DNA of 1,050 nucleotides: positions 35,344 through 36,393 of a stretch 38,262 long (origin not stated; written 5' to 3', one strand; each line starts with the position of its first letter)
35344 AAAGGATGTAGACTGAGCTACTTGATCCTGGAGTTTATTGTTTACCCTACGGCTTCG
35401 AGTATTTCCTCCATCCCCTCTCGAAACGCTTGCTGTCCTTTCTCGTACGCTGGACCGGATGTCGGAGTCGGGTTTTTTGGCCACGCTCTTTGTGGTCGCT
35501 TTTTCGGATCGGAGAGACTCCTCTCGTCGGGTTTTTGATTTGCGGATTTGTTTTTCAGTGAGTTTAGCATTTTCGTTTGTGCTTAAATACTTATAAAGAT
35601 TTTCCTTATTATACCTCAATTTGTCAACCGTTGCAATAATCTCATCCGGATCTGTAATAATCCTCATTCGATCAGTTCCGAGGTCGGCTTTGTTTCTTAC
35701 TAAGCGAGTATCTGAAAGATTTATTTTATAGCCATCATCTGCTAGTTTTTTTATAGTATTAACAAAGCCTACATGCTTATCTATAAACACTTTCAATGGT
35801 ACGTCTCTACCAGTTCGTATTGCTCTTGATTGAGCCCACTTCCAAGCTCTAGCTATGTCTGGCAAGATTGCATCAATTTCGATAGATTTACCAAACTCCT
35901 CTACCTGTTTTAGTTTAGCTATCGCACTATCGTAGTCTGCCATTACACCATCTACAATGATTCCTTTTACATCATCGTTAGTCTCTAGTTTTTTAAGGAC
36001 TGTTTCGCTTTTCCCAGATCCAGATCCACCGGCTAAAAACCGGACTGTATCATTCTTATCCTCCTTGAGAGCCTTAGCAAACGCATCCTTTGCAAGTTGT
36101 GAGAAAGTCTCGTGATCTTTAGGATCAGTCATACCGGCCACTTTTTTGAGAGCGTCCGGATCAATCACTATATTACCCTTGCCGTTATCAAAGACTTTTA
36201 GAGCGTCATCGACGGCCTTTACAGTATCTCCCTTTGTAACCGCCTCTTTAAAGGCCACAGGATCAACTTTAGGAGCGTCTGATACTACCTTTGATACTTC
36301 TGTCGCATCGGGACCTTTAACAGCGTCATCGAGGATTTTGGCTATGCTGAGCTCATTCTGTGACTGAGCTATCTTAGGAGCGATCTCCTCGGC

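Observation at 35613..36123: A zeta-toxin-like P-loop kinase domain is embedded in the 1647-aa virion protein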

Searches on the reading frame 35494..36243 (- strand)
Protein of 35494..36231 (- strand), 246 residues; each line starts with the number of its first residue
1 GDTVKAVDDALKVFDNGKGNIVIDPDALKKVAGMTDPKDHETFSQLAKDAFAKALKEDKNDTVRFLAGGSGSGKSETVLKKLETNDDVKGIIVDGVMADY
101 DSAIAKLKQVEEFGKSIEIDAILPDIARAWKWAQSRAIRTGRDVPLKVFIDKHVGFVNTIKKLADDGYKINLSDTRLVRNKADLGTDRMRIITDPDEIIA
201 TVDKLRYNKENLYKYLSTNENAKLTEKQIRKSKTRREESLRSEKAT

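Call 6: search_protein_families(library=pfam, proteins=[window:35553-36243:-], max_evalue=1)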
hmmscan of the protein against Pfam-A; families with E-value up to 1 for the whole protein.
window:35553-36243:- (230 aa): 3 families
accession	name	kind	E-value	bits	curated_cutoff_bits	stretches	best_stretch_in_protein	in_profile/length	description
PF06414.18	Zeta_toxin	-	3e-12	46.8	22.3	2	95-175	98-178/199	Zeta toxin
PF03193.22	RsgA_GTPase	-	0.063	13.5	30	1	53-91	94-131/174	RsgA GTPase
PF13245.12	AAA_19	-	0.12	12.9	25.1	1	57-93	3-39/134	AAA domain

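Call 7: search_protein_families(library=phrogs, proteins=[window:35553-36243:-], max_evalue=0.1)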
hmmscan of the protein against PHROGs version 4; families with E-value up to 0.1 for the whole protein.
window:35553-36243:- (230 aa): 4 families
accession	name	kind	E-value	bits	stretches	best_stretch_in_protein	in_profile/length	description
phrog_13333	-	unknown function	0.018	15.6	1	49-117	123-192/248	-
phrog_18880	-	unknown function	0.045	15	0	78-113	33-68/74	-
phrog_3717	-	head and packaging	0.055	13.9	0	61-85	17-43/277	terminase large subunit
phrog_22664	-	unknown function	0.072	12.6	1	34-102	429-498/610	-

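Call 8: search_solved_structures(query=window:35553-36243:-, max_evalue=10, show_alignments=3)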
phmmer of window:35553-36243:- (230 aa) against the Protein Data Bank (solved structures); distinct sequences matched with E-value up to 10: 6.
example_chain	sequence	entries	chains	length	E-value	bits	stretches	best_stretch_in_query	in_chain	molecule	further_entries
6eph_B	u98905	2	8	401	0.00034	23.7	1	44-169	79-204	Zeta_1 toxin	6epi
6epg_B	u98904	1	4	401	0.0023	21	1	44-169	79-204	Zeta_1 toxin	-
8gzg_Z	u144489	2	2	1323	0.065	16.3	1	55-139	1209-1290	DNA-directed RNA polymerase subunit beta'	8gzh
4yh7_A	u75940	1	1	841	0.77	12.8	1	82-173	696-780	Receptor-type tyrosine-protein phosphatase delta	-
5ucm_A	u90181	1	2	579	1.1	12.3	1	58-119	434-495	Proline--tRNA ligase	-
8w8j_A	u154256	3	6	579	1.1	12.3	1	58-119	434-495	Proline--tRNA ligase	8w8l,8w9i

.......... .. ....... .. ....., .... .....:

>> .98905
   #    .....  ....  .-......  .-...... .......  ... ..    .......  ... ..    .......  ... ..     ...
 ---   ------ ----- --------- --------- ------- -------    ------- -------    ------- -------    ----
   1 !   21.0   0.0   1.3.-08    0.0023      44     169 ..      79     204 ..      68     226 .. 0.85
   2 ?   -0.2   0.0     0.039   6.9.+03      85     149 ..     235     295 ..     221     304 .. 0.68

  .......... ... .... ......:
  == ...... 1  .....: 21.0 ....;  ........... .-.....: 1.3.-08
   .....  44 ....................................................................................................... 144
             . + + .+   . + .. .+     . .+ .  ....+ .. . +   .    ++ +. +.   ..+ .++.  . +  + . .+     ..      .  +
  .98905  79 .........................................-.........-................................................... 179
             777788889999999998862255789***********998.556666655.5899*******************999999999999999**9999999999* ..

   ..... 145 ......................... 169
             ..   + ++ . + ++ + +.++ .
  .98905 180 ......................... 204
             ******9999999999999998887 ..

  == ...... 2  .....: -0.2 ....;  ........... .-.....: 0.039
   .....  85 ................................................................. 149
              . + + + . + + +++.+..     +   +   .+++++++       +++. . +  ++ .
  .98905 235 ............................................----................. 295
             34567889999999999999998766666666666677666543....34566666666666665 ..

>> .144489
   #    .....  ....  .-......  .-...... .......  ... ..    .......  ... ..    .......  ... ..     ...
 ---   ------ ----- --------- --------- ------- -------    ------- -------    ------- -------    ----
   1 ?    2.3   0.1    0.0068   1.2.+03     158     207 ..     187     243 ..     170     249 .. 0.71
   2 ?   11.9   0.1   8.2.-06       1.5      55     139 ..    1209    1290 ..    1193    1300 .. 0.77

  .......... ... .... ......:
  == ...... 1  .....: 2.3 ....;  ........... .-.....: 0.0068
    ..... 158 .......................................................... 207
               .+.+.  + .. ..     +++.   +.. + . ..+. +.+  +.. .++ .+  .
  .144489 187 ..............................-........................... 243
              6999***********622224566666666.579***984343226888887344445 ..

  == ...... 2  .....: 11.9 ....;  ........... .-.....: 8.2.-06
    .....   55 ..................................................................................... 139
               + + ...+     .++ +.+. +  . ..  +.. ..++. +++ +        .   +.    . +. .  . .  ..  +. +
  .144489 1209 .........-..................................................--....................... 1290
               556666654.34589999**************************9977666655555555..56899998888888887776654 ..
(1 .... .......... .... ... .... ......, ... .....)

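Call 23: find_homologous_proteins(query=window:35494-36231:-, max_evalue=0.001)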
Query window:35494-36231:-: 1619 candidates shared short words with the query, none scored E <= 0.001.
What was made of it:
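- Tried and rejected: This is a tool limitation, and the search was wasted (call 23).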

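Call 37: search_protein_representatives(alignment_id=A1)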
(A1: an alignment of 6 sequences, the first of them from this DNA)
Query: 6 sequences, 240 profile positions. Proteins with E-value up to 0.001 (for the whole library): 4050; up to 1e-10: 1917; up to 1e-30: 155. The best 150 are listed.
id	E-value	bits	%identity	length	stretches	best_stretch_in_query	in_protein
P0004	2.4e-108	377.3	-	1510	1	2-239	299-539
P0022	1.8e-80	286.1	-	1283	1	4-239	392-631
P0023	1.3e-78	280.0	-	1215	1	9-233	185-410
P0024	3.9e-73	262.1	-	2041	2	17-231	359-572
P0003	5.4e-72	258.3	-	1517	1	1-240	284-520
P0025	1.1e-70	254.0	-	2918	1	17-235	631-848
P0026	1.3e-70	253.8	-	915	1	18-219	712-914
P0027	1.9e-65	236.9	-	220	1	22-225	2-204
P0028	2.7e-64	233.1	-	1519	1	10-231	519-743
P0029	9.3e-64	231.4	-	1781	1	12-231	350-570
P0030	2.8e-63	229.8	-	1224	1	7-233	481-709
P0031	5.8e-63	228.8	-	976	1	16-235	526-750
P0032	1.0e-62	228.0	-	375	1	20-222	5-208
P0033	1.8e-60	220.6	-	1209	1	8-228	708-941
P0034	3.7e-60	219.6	-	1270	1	18-219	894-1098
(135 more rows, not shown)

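Call 43: search_solved_structures(query=A2, max_evalue=1, show_alignments=4)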
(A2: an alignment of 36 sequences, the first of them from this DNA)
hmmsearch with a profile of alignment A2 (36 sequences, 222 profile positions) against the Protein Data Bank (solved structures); distinct sequences matched with E-value up to 1: 48.
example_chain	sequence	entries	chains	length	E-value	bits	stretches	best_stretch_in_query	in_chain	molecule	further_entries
6eph_B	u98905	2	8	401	2.6e-19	72.7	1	12-186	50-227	Zeta_1 toxin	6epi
6epg_B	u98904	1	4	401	1.5e-17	66.9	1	12-186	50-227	Zeta_1 toxin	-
3u7g_A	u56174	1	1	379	0.00016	24.4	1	50-119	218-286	Bifunctional polynucleotide phosphatase/kinase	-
3u7e_B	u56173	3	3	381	0.00016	24.3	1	50-119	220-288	Bifunctional polynucleotide phosphatase/kinase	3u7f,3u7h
1yj5_A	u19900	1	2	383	0.00016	24.3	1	50-119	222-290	5' polynucleotide kinase-3' phosphatase catalytic domain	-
3zvl_A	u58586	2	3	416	0.00019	24.1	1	50-119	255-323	BIFUNCTIONAL POLYNUCLEOTIDE PHOSPHATASE/KINASE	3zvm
3zvn_A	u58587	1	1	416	0.00019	24.1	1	50-119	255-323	BIFUNCTIONAL POLYNUCLEOTIDE PHOSPHATASE/KINASE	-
2p5t_B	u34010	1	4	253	0.0012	21.5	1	41-86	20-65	PezT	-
3dm9_B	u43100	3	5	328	0.01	18.4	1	6-113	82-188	Signal recognition particle receptor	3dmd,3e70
7sh1_A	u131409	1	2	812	0.056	16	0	50-85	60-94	Excinuclease ABC subunit UvrA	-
9jix_A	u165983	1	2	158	0.065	15.8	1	54-124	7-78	De Novo Designed ATPase, PL2x4_2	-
3bfv_A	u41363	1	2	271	0.078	15.6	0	50-90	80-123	Membrane protein CapA1, Protein tyrosine kinase,Protein tyrosine kinase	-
4jmp_A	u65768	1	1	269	0.084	15.5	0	50-90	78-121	C-terminal fragment of CapA, Protein tyrosine kinase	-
1qf9_A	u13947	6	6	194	0.15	14.7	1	49-68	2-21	PROTEIN (URIDYLMONOPHOSPHATE/CYTIDYLMONOPHOSPHATE KINASE) | URIDYLMONOPHOSPHATE/CYTIDYLMONOPHOSPHATE KINASE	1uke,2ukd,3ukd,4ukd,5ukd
9egn_A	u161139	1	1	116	0.15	14.6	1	142-184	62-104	Caveolae-associated protein 1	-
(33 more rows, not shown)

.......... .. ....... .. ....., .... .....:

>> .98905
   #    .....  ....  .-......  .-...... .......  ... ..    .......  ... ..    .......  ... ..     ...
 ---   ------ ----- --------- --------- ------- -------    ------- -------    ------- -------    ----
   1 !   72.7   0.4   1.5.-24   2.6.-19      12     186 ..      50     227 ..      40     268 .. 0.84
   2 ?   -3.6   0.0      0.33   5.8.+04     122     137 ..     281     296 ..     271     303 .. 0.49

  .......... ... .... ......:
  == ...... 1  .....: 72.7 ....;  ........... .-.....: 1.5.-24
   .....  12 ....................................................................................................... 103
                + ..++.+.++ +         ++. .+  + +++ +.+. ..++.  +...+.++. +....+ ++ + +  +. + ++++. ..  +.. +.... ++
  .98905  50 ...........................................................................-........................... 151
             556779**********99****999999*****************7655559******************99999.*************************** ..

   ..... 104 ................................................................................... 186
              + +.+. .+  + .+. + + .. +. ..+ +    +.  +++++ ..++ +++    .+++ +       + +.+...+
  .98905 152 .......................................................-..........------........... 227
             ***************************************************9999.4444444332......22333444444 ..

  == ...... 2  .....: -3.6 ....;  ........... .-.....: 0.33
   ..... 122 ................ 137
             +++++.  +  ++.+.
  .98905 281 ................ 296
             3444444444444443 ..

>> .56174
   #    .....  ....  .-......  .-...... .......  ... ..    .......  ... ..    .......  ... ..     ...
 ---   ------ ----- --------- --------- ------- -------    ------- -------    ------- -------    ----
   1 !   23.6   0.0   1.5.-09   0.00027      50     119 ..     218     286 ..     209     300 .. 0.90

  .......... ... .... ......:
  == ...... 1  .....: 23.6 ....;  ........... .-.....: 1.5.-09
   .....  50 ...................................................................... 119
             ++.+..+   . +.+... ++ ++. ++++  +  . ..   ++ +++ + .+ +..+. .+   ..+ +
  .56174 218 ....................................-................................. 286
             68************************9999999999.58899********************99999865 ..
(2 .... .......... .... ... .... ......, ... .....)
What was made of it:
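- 35950..35952 (-): D488, the acidic residue at the end of strand 'GIIVDG' (Walker-B-like position). Aligns to the Glu of ng_zeta1 'LLFEG' (call 43) and to Pfam Zeta_toxin model position ~98 (call 6).
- On ng_zeta1 subclass (rewired zeta toxins): N75 aligns to D430 beside a 9-residue indel (call 43).
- Checked: A 36-sequence profile of the domain against PDB sequences hits ng_zeta1 (6EPH) at E=2.6e-19 (call 43).
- Mammalian PNKP kinase domains match the profile at E=1.6e-4 over the P-loop region (call 43).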

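Call 45: predict_structure(alignment_id=A2)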
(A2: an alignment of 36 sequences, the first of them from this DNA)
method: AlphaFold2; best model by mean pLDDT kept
length: 226 residues; sequences in the alignment: 36
mean_pLDDT: 93.9   pTM: 0.89
mean pLDDT of the five models: 93.9, 93.5, 93.3, 93.2, 92.2
residues with pLDDT >= 90: 178; 70-90: 48; 50-70: 0; < 50: 0
segments of 3 or more residues with pLDDT < 50: none
pLDDT, mean of each block of 10 residues (from residue 1): 81 90 86 91 96 96 93 88 95 98 98 97 96 94 98 98 97 90 97 94 96 96 96
secondary structure, 60 per line:
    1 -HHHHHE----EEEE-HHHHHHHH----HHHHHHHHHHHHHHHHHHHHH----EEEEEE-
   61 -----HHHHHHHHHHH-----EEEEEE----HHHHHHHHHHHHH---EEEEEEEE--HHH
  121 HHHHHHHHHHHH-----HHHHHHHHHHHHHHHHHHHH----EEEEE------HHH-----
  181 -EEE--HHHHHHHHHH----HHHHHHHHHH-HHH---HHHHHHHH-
elements in order: H2-6 E12-15 H17-24 H29-49 E54-59 H66-76 E82-87 H92-104 E108-115 H118-132 H138-157 E162-166 E182-184 H187-196 H201-210 H218-225
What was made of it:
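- On ng_zeta1 subclass (rewired zeta toxins): The alignment with ng_zeta1 residues 50-227 is collinear (call 43), and the strand order in the AF2 model agrees (call 45).
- Checked: The AF2 model (pLDDT 93.9, pTM 0.89; call 45) hits ng_zeta1 by Foldseek at E=9e-9, TM 0.71.
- Rewired order: the Asp-bearing strand (model residues 12-15) precedes the P-loop strand (54-59) in the AF2 model (call 45).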

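Call 49: fold_search(model_id=the predicted structure, library=pdb)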
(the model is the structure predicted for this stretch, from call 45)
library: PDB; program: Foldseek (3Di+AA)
matches with E <= 10: 1310; with E <= 0.001: 16
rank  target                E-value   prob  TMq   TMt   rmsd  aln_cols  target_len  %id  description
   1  6epi_F                9.2e-09  1.00  0.71  0.43   4.8       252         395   19  Structure of the epsilon_1 / zeta_1 antitoxin / toxin system from Neisseria gonorrhoeae in complex with UNAM-4P. (released 2018-05-02)
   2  6eph_B                2.0e-08  1.00  0.71  0.43   4.9       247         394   19  Structure of the epsilon_1 / zeta_1 antitoxin toxin system from Neisseria gonorrhoeae in complex with UNAM. (released 2018-05-02)
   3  6epg_B                3.7e-08  1.00  0.70  0.43   5.4       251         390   17  Structure of the epsilon_1 / zeta_1 antitoxin / toxin system from Neisseria gonorrhoeae. (released 2018-05-02)
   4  6epg_D                4.4e-08  1.00  0.71  0.43   5.3       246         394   19  Structure of the epsilon_1 / zeta_1 antitoxin / toxin system from Neisseria gonorrhoeae. (released 2018-05-02)
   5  6epg_F                1.0e-07  1.00  0.72  0.44   5.1       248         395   18  Structure of the epsilon_1 / zeta_1 antitoxin / toxin system from Neisseria gonorrhoeae. (released 2018-05-02)
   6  6epg_H                1.5e-07  1.00  0.71  0.43   4.9       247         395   19  Structure of the epsilon_1 / zeta_1 antitoxin / toxin system from Neisseria gonorrhoeae. (released 2018-05-02)
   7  1gvn_B                1.3e-05  1.00  0.47  0.40  13.3       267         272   13  Crystal Structure of the Plasmid Maintenance System epsilon/zeta: Meachnism of toxin inactivation and toxin function (released 2003-01-29)
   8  3q8x_B                1.5e-05  1.00  0.45  0.38  14.4       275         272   14  Structure of a toxin-antitoxin system bound to its substrate (released 2011-03-09)
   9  3q8x_D                1.6e-05  1.00  0.45  0.38  14.1       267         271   13  Structure of a toxin-antitoxin system bound to its substrate (released 2011-03-09)
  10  4z8q_A                1.7e-05  1.00  0.47  0.35   9.7       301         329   13  CRYSTAL STRUCTURE OF AvrRxo1-ORF1:AvrRxo1-ORF2 COMPLEX, SELENOMETHIONINE SUBSTITUTED. (released 2015-09-23)
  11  1gvn_D                2.8e-05  1.00  0.48  0.41  12.1       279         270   13  Crystal Structure of the Plasmid Maintenance System epsilon/zeta: Meachnism of toxin inactivation and toxin function (released 2003-01-29)
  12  4z8t_A                4.0e-05  1.00  0.49  0.36   9.5       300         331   13  CRYSTAL STRUCTURE OF AvrRxo1-ORF1:AvrRxo1-ORF2 WITH SULPHATE IONS (released 2015-09-23)
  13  4z8v_A                9.1e-05  1.00  0.48  0.35  10.6       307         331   13  CRYSTAL STRUCTURE OF AVRRXO1-ORF1:-ORF2 COMPLEX, NATIVE. (released 2015-09-23)
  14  4z8u_A                1.7e-04  1.00  0.49  0.36   9.5       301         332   14  CRYSTAL STRUCTURE OF AvrRxo1-ORF1:-ORF2 WITH ATP (released 2015-09-23)
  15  2p5t_H                5.5e-04  1.00  0.38  0.35  15.0       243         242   11  Molecular and structural characterization of the PezAT chromosomal toxin-antitoxin system of the human pathogen Strept (released 2007-05-15)
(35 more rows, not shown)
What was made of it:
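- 35530..36207 (-): aa 403-628: ng_zeta1-type zeta-toxin-family P-loop kinase domain. Pfam PF06414 (call 6); PDB profile E=2.6e-19 (call 43); AF2 pLDDT 93.9 (call 45); Foldseek TM 0.71 to 6EPI/6EPH/6EPG (call 49).
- On Zeta toxin family (Pfam PF06414): The top 17 Foldseek PDB hits are all ng_zeta1, zeta, AvrRxo1 or PezT (call 49).
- Closest known: Classical zeta/PezT UNAG-3'-kinases. Same: Same Pfam family above the gathering score (call 6), the same kinase fold and the same set of catalytic residue types (call 49).
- Closest known: AvrRxo1. Same: It is a structural neighbour (call 49).
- Checked: Next come zeta (1GVN), AvrRxo1 (4Z8Q) and PezT (2P5T) (call 49).
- Domain identity: calls 6, 8, 43, 45, 49. 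AvrRxo1 is among the structural neighbours (call 49).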

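Call 53: search_protein_families(library=pfam, alignment_id=A5, max_evalue=0.001)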
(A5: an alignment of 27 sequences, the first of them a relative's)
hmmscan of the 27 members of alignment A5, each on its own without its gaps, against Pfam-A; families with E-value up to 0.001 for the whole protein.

A. member 1, P0023 (1215 aa): 2 families
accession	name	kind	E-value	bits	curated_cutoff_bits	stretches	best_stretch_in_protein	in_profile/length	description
PF06414.18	Zeta_toxin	-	7e-09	35.9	22.3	1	267-343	98-177/199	Zeta toxin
PF06911.18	Senescence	-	0.0009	19.6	24.6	0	39-97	33-91/184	Senescence domain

B. families by the number of members that match (of 27 scanned): 10 families
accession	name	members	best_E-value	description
PF06414.18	Zeta_toxin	27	2.4e-16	Zeta toxin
PF18857.6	LPD38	4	2.8e-48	Large polyvalent protein associated domain 38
PF18760.7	ART-PolyVal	2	1.7e-20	ADP-Ribosyltransferase in polyvalent proteins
PF13151.12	DUF3990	2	0.00024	Protein of unknown function (DUF3990)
PF18814.6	PBECR5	1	5.8e-15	phage-Barnase-EndoU-ColicinE5/D-RelE like nuclease5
PF01555.25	N6_N4_Mtase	1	2.3e-14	DNA methylase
PF03602.21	Cons_hypoth95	1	1.6e-08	Conserved hypothetical protein 95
PF02767.21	DNA_pol3_beta_2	1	2.1e-06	DNA polymerase III beta subunit, central domain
PF00226.36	DnaJ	1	1.5e-05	DnaJ domain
PF06911.18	Senescence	1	0.0009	Senescence domain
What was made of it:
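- They co-occur with LPD38, ART-PolyVal, PBECR5 and a DNA methylase (call 53).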
